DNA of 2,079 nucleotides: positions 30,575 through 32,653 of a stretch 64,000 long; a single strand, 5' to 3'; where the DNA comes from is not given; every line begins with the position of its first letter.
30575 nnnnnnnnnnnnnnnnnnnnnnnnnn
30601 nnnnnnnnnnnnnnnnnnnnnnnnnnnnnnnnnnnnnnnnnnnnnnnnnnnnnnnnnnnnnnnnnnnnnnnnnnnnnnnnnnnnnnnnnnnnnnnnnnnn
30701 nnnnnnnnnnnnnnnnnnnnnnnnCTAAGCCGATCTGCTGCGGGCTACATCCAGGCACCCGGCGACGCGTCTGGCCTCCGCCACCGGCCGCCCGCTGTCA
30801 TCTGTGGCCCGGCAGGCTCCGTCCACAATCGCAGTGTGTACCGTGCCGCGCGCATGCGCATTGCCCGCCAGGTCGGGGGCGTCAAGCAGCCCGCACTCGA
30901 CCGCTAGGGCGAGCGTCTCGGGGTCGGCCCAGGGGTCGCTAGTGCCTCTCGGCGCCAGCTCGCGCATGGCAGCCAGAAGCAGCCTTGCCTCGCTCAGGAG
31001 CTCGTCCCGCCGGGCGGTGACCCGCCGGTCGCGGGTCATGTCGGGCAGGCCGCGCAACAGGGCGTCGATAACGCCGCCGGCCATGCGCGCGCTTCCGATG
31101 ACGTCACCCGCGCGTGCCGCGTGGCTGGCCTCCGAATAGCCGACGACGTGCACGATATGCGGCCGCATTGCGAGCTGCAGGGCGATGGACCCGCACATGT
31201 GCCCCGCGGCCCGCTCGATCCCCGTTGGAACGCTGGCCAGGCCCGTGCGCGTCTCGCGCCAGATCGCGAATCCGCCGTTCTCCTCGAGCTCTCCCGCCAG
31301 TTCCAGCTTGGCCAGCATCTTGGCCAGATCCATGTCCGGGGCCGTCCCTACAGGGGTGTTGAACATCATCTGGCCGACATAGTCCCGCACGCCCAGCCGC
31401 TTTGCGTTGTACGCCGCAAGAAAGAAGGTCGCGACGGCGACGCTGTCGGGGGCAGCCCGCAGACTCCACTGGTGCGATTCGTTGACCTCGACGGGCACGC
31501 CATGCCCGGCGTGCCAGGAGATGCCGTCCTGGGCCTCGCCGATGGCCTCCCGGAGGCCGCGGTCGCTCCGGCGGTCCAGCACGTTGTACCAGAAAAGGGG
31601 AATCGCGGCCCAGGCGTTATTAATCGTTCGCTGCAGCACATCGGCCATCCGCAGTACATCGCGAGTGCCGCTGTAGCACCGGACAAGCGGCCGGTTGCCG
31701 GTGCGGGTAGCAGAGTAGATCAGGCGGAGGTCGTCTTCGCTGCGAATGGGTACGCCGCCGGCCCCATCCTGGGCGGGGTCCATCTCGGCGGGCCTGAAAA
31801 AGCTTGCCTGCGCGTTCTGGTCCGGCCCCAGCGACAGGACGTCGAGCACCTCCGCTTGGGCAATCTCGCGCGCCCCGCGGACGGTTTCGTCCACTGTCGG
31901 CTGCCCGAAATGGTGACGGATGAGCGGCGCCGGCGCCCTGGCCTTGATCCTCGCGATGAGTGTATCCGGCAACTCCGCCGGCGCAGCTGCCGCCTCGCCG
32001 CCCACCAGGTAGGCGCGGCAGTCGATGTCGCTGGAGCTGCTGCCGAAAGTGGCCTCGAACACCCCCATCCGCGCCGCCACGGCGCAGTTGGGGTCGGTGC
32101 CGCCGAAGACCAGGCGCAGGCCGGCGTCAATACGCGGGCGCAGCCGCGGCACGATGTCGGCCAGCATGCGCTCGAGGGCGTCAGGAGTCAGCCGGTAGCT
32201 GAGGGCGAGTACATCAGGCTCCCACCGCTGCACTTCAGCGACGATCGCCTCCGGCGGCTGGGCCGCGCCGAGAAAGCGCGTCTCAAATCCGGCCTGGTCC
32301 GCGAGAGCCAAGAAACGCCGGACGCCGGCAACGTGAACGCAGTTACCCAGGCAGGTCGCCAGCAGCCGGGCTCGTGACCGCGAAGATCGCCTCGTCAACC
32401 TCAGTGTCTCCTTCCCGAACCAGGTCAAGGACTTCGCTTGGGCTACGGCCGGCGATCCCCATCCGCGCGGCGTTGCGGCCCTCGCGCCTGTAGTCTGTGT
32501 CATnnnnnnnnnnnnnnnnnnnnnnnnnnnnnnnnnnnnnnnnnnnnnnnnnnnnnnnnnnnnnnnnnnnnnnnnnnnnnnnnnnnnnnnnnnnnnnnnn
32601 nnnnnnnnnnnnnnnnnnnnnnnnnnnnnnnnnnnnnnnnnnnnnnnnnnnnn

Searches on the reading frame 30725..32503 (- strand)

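Call 24: search_protein_families(library=ncbifam, proteins=[window:30725-32503:-], max_evalue=0.00001)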
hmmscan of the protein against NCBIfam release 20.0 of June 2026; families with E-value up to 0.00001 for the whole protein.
window:30725-32503:- (592 aa): 0 families

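Call 44: search_protein_families(library=pfam, proteins=[window:30725-32503:-], max_evalue=1)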
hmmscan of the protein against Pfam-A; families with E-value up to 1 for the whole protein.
window:30725-32503:- (592 aa): 1 family
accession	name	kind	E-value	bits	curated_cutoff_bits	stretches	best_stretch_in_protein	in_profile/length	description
PF02310.24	B12-binding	-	3.7e-11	43.3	32.1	1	46-153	2-110/121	B12 binding domain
